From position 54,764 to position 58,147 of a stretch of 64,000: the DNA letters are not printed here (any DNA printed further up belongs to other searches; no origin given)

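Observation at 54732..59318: Defence island next to tRNA-Glu: fused Type IIG restriction-methyltransferase plus a convergent RmuC-like PD-(D/E)xK protein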

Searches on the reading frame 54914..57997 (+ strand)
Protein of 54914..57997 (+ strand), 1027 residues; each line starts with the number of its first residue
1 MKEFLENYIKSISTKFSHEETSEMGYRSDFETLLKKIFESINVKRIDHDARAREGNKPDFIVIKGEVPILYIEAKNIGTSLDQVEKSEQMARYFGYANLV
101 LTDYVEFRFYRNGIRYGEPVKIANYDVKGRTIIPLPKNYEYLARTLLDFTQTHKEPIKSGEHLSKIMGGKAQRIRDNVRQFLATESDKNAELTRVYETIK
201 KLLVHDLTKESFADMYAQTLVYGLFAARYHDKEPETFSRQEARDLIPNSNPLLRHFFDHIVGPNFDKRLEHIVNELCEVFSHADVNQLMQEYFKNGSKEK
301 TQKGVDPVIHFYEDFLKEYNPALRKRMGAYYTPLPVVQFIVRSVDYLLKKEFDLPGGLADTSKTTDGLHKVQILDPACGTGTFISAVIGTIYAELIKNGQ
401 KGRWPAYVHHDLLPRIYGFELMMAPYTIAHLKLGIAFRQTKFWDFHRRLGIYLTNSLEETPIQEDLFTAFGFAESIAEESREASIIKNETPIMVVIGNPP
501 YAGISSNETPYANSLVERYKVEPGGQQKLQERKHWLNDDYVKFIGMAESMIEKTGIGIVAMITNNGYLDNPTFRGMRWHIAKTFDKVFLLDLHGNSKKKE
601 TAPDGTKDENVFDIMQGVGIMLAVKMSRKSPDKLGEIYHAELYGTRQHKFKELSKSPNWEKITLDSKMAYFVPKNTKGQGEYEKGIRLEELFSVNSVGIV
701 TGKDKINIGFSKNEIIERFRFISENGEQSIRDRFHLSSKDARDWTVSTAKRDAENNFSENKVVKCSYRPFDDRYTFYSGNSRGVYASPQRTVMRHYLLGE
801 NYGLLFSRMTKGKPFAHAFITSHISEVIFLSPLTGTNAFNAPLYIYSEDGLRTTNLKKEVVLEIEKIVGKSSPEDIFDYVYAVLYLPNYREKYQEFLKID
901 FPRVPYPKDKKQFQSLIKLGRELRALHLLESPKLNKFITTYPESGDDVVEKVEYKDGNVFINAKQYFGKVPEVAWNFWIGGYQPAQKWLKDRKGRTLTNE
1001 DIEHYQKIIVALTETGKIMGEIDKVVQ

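Call 4: search_protein_families(library=pfam, proteins=[window:54914-57997:+], max_evalue=0.01)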
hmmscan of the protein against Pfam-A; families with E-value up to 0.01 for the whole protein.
window:54914-57997:+ (1027 aa): 5 families
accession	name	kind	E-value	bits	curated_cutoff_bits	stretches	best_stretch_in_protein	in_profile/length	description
PF18135.7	Type_ISP_C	-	4.9e-83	279.5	25.9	1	690-1020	1-341/342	Type ISP C-terminal specificity domain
PF02384.22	N6_Mtase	-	1.9e-10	41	20.4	1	309-513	7-147/311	N-6 DNA Methylase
PF20473.4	MmeI_Mtase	-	3.1e-06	27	27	1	365-511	15-155/259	MmeI, DNA-methyltransferase domain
PF07669.17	Eco57I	-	3.6e-06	27.6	25.3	1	416-583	3-156/171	Eco57I restriction-modification methylase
PF04313.20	HSDR_N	-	0.0002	21.7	25.1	1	29-112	103-192/198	Type I restriction enzyme R protein N terminus (HSDR_N)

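Call 5: search_protein_families(library=padloc, proteins=[window:54914-57997:+], max_evalue=0.01)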
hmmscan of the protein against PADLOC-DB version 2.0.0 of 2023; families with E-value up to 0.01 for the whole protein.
window:54914-57997:+ (1027 aa): 22 families
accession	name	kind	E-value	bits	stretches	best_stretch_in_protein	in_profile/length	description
PDLC03610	REase_MTase_IIG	-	8.1e-276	916.2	2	527-1025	553-1075/1096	Type IIG restriction enzyme-methyltransferase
PDLC03631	REase_MTase_IIG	-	1.6e-100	335.6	1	3-993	6-987/1086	Type IIG restriction enzyme-methyltransferase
PDLC03051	REase_MTase_I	-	7.5e-52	173.8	1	299-990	836-1536/1591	Type I restriction enzyme-methyltransferase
PDLC03597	REase_MTase_IIG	-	1e-48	163.8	1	177-928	749-1505/1646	Type IIG restriction enzyme-methyltransferase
PDLC03621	REase_MTase_IIG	-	4.2e-35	119.1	1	311-1005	287-973/1024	Type IIG restriction enzyme-methyltransferase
PDLC04134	mad2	-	2.5e-11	41.1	1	54-643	38-460/492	mads_2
PDLC03630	REase_MTase_IIG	-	1e-08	31.5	1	269-422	317-455/1100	Type IIG restriction enzyme-methyltransferase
PDLC03025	MTase_I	-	6.3e-07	26.5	1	306-399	142-212/569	Type I methyltransferase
PDLC03021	MTase_I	-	7.3e-07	26.4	1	299-430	142-242/491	Type I methyltransferase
PDLC03226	MTase_II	-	4.4e-06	23.6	1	323-387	12-61/579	Type II methyltransferase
PDLC03598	REase_MTase_IIG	-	2.5e-05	20.4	1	362-507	353-496/912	Type IIG restriction enzyme-methyltransferase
PDLC02529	PglX|PglXI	-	7.5e-05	18.6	1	367-505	225-371/1189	PglX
PDLC03313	MTase_II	-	8.7e-05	19.2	1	367-595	46-235/563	Type II methyltransferase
PDLC03338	MTase_II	-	0.00011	19.1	0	322-438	124-218/604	Type II methyltransferase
PDLC03318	MTase_II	-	0.00023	17.6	0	370-398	365-393/723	Type II methyltransferase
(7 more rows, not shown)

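Call 6: search_protein_families(library=ncbifam, proteins=[window:54914-57997:+], max_evalue=0.01)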
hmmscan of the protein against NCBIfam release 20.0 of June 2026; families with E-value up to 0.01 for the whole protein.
window:54914-57997:+ (1027 aa): 2 families
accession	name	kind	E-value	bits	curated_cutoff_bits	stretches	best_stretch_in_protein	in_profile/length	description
NF047738.1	antiphage_MADS2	equivalog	5.6e-05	21.6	720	0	370-397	332-359/654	methylation-associated defense system DNA methyltransferase MAD2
TIGR02987.1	met_A_Alw26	exception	0.00021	20.2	353.5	1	325-512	1-133/523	Alw26I/Eco31I/Esp3I family type II restriction adenine-specific DNA-methyltransferase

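Call 7: search_solved_structures(query=window:54914-57997:+, max_evalue=0.01, show_alignments=1)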
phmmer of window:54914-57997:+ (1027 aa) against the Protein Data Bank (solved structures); distinct sequences matched with E-value up to 0.01: 3.
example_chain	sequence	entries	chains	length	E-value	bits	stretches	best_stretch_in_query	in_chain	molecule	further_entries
7lo5_A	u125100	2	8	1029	2.3e-50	174.7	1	311-928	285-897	Site-specific DNA-methyltransferase (adenine-specific)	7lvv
4xqk_A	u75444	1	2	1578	7e-44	153.2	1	296-991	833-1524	LlaBIII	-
5ffj_A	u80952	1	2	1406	1.4e-36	129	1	296-992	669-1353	Endonuclease and methylase LlaGI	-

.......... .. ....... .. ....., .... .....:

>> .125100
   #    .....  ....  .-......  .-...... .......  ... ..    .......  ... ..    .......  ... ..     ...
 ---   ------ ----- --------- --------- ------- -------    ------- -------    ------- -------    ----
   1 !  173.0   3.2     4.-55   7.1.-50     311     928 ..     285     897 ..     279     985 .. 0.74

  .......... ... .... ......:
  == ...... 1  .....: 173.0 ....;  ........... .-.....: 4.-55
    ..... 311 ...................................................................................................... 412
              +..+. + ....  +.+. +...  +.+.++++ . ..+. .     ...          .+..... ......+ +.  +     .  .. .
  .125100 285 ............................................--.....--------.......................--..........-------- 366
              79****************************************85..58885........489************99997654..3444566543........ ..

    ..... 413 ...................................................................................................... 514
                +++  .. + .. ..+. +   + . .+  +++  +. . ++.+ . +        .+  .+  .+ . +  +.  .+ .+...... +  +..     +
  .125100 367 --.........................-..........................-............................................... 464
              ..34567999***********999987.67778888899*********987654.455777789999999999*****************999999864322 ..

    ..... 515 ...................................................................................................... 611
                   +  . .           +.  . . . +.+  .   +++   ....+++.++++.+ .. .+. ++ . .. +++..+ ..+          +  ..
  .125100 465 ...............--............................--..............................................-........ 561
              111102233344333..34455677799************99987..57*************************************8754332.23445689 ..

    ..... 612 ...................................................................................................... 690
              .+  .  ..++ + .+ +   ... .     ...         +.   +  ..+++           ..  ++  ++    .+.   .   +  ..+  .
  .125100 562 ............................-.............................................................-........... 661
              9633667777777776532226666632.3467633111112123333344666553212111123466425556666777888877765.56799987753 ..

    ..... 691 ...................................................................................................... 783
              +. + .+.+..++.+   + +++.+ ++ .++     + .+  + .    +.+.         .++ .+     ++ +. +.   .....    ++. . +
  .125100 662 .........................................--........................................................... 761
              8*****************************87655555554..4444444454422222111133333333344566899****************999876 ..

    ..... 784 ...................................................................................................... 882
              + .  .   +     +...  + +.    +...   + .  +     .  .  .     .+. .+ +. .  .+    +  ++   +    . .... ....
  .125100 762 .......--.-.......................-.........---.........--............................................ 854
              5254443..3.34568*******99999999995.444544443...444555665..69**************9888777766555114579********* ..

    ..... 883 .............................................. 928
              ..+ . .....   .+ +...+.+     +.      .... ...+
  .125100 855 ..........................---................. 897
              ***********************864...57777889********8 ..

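Call 9: search_protein_families(library=phrogs, proteins=[window:54914-57997:+], max_evalue=1)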
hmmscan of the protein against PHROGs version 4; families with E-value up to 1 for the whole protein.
window:54914-57997:+ (1027 aa): 6 families
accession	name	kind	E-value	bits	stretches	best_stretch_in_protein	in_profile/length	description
phrog_16674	-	other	2.6e-10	39.6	2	316-390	393-449/1364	DNA methyltransferase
phrog_4840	-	unknown function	1.1e-06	29.1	1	871-994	92-226/279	-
phrog_2713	-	unknown function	1.1e-05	25.7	1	311-431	175-261/520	-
phrog_4225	-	DNA, RNA and nucleotide metabolism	2.7e-05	24.4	1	48-110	56-119/357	endonuclease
phrog_9133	-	unknown function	0.0013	17.6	1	317-388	724-774/1259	-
phrog_25872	-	unknown function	0.76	11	0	157-227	11-81/138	-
